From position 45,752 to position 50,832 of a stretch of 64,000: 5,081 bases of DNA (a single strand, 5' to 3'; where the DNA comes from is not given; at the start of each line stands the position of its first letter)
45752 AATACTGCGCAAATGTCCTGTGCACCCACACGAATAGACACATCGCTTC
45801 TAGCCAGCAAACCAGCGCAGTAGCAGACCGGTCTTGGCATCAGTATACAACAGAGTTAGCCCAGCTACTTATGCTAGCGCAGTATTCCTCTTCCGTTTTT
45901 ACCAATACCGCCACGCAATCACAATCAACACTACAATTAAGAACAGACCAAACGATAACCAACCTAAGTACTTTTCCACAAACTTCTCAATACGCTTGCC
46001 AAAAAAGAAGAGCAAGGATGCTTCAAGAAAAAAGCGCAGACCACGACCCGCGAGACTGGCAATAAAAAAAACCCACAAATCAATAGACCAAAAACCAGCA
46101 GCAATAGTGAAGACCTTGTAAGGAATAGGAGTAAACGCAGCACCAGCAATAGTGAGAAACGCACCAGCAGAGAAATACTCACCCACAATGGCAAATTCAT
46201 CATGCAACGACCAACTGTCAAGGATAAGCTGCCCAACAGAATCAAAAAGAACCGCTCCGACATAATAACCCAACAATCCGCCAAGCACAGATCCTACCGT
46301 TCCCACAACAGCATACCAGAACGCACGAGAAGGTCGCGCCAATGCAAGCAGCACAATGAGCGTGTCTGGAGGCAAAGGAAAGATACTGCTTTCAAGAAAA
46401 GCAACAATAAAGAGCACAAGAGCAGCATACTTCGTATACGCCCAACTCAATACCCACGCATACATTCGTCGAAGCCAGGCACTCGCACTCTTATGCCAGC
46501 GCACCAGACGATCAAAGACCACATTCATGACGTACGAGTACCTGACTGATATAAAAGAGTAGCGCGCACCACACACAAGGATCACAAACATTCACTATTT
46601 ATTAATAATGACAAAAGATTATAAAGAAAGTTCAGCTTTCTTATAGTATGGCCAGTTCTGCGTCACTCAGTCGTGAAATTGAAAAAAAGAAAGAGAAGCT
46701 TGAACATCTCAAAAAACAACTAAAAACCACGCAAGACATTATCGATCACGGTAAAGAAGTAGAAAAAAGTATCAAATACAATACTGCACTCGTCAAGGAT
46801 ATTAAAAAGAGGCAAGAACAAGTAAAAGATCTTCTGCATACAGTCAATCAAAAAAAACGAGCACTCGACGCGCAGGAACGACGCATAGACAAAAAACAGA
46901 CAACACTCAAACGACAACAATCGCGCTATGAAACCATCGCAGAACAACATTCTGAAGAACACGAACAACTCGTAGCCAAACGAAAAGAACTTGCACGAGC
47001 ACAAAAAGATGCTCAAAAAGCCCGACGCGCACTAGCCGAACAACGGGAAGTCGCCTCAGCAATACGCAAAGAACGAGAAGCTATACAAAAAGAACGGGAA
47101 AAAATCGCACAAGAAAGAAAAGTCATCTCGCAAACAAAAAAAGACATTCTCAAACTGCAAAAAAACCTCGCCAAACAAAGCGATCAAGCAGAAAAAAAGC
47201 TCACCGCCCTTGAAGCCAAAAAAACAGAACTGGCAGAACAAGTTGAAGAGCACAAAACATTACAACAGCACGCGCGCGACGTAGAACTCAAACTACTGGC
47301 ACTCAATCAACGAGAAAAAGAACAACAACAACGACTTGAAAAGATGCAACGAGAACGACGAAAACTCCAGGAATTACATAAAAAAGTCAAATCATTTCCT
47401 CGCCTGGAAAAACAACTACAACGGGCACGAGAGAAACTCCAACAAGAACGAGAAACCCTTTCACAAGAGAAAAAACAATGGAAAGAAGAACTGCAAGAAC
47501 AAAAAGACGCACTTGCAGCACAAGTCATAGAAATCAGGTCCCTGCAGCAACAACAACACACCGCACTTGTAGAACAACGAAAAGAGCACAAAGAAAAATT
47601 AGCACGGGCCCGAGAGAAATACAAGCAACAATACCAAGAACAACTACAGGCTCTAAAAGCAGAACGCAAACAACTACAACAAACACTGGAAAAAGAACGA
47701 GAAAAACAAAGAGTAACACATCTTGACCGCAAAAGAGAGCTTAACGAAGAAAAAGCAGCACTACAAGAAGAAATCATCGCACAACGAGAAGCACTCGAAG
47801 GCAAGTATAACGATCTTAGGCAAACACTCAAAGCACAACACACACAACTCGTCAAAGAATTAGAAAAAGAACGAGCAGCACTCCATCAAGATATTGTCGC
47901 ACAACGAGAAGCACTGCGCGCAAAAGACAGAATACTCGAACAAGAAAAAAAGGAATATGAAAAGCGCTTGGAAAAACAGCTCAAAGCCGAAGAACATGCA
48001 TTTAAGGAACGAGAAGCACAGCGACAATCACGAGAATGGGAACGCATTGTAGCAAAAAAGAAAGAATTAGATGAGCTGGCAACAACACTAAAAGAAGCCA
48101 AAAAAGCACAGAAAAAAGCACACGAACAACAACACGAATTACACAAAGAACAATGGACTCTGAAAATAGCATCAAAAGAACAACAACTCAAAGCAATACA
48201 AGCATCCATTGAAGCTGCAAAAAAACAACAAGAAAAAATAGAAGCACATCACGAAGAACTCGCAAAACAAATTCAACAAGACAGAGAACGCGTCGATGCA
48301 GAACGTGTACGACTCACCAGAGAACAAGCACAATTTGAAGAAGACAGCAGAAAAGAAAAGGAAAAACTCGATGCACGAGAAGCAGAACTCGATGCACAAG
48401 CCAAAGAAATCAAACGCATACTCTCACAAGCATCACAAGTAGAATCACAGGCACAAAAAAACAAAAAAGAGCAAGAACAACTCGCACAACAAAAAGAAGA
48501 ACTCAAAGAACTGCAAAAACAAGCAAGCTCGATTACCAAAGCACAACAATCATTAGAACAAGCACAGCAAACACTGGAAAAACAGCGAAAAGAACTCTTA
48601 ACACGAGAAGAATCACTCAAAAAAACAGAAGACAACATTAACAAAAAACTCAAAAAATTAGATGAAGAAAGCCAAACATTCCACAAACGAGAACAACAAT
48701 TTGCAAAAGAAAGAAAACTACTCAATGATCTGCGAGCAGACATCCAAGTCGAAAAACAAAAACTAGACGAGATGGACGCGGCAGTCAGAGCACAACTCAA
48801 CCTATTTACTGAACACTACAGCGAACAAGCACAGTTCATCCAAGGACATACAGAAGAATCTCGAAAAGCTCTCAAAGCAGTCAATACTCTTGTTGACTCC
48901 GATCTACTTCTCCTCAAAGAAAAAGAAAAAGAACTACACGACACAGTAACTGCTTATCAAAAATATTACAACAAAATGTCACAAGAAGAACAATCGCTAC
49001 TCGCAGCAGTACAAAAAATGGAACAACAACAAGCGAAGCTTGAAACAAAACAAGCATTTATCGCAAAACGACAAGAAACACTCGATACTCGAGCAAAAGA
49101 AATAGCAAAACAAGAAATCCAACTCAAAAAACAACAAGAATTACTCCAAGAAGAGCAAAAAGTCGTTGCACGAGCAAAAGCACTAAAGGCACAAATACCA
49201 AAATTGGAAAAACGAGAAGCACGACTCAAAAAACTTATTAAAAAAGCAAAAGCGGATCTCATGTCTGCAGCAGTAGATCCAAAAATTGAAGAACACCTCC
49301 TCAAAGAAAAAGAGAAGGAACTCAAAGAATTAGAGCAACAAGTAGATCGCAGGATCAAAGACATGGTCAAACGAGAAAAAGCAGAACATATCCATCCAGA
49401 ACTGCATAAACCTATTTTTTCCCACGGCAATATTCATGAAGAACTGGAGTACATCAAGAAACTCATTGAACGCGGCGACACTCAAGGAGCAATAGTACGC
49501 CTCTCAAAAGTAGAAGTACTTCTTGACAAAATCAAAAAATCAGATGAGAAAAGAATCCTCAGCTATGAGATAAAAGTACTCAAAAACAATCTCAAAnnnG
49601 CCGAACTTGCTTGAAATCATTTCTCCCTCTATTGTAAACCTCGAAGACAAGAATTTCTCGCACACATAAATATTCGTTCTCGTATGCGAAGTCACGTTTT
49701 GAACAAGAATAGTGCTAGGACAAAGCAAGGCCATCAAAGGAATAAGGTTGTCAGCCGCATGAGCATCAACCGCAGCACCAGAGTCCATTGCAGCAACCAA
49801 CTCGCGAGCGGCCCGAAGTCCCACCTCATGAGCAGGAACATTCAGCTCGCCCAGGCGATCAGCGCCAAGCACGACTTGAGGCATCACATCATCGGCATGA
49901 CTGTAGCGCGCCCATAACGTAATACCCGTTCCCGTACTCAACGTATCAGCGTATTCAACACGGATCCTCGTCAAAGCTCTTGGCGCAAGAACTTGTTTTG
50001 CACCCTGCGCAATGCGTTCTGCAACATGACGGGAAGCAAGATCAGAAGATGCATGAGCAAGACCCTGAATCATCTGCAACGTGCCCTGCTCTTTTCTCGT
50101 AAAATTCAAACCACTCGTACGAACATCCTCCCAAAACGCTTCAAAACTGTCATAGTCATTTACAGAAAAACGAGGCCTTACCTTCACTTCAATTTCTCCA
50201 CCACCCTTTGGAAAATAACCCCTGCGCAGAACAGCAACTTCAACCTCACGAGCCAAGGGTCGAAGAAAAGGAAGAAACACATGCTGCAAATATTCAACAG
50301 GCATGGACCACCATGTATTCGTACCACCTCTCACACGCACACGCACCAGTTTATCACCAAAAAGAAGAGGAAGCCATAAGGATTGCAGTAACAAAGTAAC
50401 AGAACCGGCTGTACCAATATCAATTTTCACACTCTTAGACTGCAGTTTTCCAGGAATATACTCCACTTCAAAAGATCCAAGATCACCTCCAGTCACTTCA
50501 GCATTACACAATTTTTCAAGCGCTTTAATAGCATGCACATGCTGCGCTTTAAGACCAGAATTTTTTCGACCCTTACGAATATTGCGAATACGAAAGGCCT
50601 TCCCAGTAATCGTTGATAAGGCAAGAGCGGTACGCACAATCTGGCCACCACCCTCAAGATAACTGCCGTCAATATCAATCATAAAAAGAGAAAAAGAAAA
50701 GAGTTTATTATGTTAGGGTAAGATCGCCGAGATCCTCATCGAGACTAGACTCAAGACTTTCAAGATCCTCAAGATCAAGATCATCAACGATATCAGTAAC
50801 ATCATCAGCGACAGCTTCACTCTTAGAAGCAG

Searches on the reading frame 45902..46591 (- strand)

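Call 65: search_protein_families(library=pfam, proteins=[window:45902-46591:-], max_evalue=0.001)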
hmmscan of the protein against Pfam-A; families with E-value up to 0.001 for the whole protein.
window:45902-46591:- (230 aa): 1 family
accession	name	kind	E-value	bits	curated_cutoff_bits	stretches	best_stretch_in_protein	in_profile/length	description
PF09335.16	VTT_dom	-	5.8e-10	40.1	33.9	1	82-192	8-119/123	VTT domain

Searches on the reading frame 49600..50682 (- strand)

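Call 65: search_protein_families(library=pfam, proteins=[window:49600-50682:-], max_evalue=0.001)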
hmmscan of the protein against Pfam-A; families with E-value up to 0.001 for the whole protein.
window:49600-50682:- (361 aa): 2 families
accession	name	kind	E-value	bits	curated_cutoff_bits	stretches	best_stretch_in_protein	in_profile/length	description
PF01137.26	RTC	-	3.2e-76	255.8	27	1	8-351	1-221/221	RNA 3'-terminal phosphate cyclase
PF05189.18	RTC_insert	-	8.9e-16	58.6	23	1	198-299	2-101/102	RNA 3'-terminal phosphate cyclase (RTC), insert domain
